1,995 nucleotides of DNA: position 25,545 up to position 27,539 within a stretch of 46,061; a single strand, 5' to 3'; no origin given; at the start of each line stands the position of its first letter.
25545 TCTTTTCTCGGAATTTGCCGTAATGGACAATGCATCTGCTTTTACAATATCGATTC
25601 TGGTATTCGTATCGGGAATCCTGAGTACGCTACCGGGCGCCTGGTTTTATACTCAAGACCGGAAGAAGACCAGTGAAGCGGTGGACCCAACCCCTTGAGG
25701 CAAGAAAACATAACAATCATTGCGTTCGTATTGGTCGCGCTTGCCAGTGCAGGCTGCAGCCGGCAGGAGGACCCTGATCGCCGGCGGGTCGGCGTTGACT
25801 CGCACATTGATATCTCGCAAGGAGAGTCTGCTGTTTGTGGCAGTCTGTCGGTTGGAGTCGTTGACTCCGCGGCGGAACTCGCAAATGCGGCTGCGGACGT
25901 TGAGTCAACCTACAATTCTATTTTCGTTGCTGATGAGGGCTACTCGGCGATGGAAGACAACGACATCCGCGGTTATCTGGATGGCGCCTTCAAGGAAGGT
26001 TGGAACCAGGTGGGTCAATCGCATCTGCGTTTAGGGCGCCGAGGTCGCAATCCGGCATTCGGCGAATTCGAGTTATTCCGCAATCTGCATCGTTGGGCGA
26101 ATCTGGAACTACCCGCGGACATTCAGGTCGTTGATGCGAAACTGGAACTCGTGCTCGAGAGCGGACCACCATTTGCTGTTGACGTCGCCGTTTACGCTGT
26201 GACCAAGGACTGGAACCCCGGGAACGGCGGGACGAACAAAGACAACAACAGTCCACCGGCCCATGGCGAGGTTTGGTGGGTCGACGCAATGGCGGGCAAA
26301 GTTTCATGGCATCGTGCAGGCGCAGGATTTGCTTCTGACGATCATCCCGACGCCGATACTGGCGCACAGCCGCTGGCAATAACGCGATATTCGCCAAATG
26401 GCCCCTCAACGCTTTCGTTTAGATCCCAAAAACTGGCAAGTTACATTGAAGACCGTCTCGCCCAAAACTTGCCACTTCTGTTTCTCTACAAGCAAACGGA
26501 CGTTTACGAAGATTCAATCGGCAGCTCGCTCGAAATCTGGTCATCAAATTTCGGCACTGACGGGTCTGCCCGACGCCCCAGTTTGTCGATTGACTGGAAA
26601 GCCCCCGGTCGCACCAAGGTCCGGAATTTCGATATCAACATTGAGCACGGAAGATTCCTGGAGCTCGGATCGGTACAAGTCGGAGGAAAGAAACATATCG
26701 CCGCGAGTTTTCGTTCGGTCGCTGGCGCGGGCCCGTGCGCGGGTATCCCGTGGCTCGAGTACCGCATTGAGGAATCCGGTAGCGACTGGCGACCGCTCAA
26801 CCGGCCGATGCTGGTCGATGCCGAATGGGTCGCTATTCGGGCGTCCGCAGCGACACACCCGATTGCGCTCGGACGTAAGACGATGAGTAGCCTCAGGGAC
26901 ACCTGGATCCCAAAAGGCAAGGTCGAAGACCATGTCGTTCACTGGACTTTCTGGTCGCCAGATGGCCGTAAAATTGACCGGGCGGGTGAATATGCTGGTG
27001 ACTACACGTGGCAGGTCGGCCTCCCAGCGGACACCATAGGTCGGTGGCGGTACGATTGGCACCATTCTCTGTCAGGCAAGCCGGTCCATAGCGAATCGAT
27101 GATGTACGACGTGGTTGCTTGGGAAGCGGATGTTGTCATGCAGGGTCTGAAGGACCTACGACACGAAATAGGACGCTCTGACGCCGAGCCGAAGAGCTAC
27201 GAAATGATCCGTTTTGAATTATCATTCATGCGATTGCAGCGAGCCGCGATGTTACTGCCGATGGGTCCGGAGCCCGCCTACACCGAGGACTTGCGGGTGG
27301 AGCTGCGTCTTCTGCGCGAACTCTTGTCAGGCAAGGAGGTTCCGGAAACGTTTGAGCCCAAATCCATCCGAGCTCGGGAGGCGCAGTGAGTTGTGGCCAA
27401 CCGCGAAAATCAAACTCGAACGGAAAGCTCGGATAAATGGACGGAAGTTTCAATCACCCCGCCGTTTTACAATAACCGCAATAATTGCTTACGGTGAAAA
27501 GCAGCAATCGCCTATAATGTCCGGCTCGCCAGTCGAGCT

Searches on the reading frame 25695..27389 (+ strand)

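Call 14: search_protein_families(library=pfam, proteins=[window:25695-27389:+], max_evalue=0.001)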
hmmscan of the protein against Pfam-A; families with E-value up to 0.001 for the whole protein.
window:25695-27389:+ (564 aa): 0 families

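Call 67: search_protein_families(library=pfam, proteins=[window:25695-27389:+], max_evalue=0.05)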
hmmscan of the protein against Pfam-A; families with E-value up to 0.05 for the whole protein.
window:25695-27389:+ (564 aa): 1 family
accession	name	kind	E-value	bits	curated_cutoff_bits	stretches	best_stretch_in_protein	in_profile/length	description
PF16586.11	DUF5060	-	0.0023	18.6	27.2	1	412-455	24-67/70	Domain of unknown function (DUF5060)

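Call 75: search_protein_families(library=ncbifam, proteins=[window:25695-27389:+], max_evalue=0.00001)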
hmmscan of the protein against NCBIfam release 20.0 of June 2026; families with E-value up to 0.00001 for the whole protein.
window:25695-27389:+ (564 aa): 0 families
